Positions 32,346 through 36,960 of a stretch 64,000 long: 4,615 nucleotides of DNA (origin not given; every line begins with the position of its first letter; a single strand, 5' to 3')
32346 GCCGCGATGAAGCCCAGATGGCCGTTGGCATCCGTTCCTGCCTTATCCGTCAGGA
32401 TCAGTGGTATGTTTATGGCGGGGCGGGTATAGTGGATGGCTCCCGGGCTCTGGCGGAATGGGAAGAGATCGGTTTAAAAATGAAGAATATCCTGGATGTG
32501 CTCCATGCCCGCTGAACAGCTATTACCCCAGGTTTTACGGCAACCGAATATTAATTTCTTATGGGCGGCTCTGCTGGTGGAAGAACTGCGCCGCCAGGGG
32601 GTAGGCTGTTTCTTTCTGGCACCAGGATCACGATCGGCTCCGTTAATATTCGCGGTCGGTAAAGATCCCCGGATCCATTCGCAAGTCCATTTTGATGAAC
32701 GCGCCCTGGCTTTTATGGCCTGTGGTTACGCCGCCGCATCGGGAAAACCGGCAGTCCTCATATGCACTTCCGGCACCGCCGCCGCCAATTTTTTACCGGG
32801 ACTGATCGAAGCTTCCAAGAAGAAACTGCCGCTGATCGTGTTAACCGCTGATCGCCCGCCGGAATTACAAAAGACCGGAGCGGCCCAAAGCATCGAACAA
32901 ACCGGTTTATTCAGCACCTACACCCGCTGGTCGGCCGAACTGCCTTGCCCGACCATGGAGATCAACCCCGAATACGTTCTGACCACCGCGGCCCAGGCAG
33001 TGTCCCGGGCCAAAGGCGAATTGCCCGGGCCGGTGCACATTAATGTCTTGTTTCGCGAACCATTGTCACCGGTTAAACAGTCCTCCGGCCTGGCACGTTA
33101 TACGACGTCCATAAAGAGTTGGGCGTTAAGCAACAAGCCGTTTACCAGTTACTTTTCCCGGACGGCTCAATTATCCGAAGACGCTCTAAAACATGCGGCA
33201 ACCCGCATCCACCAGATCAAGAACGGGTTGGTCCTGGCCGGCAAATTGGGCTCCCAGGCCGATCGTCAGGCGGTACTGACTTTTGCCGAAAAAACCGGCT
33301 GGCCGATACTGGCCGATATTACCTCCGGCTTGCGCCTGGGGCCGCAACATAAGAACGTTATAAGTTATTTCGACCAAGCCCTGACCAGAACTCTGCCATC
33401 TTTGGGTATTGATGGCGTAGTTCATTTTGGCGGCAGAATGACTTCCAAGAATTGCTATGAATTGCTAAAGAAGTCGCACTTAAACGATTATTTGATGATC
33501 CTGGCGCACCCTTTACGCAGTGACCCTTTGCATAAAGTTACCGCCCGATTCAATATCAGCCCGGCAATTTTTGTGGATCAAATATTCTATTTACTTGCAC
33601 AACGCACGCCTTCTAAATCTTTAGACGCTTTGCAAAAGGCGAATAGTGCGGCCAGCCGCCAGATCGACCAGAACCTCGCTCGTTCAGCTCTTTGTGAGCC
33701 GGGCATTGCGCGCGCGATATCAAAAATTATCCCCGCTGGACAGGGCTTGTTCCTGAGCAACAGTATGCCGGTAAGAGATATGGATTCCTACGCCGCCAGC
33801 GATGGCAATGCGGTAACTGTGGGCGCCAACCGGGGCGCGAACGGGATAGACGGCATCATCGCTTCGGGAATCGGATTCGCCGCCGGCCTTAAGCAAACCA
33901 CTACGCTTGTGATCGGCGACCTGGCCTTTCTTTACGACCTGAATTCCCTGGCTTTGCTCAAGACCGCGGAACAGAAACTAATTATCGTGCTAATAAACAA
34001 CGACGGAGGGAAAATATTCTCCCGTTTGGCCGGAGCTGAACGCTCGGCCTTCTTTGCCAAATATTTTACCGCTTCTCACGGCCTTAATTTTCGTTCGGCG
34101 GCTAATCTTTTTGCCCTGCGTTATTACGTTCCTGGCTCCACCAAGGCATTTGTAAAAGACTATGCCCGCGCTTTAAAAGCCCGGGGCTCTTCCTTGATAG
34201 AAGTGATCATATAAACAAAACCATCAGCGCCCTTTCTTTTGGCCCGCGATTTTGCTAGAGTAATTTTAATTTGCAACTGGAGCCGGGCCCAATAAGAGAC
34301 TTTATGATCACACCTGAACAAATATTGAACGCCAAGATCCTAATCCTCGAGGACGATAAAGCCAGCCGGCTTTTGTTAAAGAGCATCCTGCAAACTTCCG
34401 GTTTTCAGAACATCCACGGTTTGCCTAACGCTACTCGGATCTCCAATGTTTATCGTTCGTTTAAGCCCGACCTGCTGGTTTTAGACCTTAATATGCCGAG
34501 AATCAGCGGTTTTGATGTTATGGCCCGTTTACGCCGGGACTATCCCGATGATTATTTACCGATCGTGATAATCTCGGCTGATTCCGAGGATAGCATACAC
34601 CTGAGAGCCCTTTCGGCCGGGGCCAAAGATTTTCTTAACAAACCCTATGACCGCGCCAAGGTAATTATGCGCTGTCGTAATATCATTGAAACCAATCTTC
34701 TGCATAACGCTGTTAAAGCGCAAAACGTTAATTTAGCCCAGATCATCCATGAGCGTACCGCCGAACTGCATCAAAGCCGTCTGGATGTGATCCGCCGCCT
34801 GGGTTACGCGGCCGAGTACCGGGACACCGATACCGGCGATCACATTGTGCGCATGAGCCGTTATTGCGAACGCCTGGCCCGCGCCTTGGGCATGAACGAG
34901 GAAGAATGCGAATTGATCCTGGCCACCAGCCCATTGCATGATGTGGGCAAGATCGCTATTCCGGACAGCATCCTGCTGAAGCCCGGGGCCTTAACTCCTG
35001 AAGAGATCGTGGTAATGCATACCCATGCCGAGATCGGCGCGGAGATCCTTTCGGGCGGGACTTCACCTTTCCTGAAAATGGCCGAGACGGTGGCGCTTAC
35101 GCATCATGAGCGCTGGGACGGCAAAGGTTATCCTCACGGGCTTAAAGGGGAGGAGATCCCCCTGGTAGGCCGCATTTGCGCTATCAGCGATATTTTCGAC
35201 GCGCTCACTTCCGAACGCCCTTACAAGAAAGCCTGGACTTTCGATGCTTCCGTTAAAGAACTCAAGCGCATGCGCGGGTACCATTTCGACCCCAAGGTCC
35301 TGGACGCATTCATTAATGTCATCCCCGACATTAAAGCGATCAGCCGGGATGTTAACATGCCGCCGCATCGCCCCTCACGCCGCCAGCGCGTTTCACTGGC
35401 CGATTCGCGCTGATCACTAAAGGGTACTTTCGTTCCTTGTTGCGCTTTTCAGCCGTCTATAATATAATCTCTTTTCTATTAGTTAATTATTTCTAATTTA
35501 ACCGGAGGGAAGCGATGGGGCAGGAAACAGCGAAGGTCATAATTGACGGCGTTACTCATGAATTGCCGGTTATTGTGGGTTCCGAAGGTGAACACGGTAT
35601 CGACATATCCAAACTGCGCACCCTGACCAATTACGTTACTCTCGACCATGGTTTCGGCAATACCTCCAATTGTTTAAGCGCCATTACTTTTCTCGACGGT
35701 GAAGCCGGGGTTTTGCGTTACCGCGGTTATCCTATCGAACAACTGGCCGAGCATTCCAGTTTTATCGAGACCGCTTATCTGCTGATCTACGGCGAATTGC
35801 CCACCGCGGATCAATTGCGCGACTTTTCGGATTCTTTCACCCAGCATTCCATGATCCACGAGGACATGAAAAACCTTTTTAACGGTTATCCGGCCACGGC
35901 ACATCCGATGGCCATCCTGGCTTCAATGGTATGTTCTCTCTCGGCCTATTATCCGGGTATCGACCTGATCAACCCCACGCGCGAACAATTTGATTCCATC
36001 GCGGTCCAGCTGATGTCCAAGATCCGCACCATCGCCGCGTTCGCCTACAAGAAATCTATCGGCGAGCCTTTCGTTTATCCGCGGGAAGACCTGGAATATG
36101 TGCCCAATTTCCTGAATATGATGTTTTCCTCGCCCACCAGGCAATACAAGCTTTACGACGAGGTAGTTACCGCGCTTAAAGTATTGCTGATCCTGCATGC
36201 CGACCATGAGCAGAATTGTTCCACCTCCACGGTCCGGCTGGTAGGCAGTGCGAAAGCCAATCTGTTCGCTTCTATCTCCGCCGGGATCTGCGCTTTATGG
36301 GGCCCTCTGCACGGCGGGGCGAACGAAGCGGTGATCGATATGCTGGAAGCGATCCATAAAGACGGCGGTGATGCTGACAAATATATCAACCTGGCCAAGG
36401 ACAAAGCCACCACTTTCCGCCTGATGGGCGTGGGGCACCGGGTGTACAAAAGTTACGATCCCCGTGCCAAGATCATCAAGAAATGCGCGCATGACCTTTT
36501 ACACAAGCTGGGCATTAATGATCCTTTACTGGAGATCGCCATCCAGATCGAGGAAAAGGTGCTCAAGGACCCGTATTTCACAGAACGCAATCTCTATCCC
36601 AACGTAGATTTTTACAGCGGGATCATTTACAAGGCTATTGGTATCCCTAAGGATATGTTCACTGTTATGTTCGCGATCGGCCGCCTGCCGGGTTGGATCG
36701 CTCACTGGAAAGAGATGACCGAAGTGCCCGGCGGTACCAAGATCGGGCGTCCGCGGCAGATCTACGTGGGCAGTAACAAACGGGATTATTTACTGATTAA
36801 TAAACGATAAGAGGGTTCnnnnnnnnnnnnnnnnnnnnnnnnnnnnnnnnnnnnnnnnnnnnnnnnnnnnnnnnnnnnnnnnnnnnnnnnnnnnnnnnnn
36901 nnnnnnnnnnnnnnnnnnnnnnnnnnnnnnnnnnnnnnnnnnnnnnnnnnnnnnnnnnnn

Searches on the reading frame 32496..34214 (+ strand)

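Call 39: search_protein_families(library=pfam, proteins=[window:32496-34214:+], max_evalue=0.01)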
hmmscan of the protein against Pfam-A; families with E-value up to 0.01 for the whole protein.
window:32496-34214:+ (572 aa): 3 families
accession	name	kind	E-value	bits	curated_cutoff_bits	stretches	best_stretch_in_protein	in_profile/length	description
PF16582.11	TPP_enzyme_M_2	-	2.5e-24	86.6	30.1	1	202-420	3-208/208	Middle domain of thiamine pyrophosphate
PF02776.23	TPP_enzyme_N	-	2e-23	82.9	26.8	1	24-136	4-117/119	Thiamine pyrophosphate enzyme, N-terminal TPP binding domain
PF02775.26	TPP_enzyme_C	-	2e-06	28.1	21.9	1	453-570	28-151/151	Thiamine pyrophosphate enzyme, C-terminal TPP binding domain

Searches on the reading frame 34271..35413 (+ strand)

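Call 39: search_protein_families(library=pfam, proteins=[window:34271-35413:+], max_evalue=0.01)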
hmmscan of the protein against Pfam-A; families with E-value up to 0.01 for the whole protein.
window:34271-35413:+ (380 aa): 3 families
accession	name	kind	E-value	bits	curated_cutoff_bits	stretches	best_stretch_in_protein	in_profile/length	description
PF13487.12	HD_5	-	3.2e-37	128.3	27.2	1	191-343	17-170/170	HD domain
PF00072.30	Response_reg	-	5.9e-24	84.8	30.2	1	23-132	1-107/111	Response regulator receiver domain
PF01966.28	HD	-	2e-18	67.2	22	1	189-311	2-115/116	HD domain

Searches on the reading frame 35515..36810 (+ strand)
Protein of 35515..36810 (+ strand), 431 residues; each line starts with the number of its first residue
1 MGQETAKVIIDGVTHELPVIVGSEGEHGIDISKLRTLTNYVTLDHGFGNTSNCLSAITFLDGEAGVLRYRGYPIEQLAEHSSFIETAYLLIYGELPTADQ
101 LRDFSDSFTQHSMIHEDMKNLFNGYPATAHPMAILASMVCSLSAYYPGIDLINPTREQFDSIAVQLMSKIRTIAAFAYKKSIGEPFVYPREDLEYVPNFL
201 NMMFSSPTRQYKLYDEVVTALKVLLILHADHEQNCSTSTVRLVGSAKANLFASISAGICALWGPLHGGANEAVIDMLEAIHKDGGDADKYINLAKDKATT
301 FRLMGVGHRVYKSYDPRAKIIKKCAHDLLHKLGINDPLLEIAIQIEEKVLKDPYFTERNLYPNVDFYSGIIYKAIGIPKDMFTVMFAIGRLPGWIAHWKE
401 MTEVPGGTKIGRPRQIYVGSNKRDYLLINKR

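Call 39: search_protein_families(library=pfam, proteins=[window:35515-36810:+], max_evalue=0.01)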
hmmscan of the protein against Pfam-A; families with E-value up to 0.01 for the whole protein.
window:35515-36810:+ (431 aa): 1 family
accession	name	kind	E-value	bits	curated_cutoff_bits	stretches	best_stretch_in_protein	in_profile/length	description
PF00285.26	Citrate_synt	-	1.1e-133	446.1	27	1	46-414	1-357/357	Citrate synthase, C-terminal domain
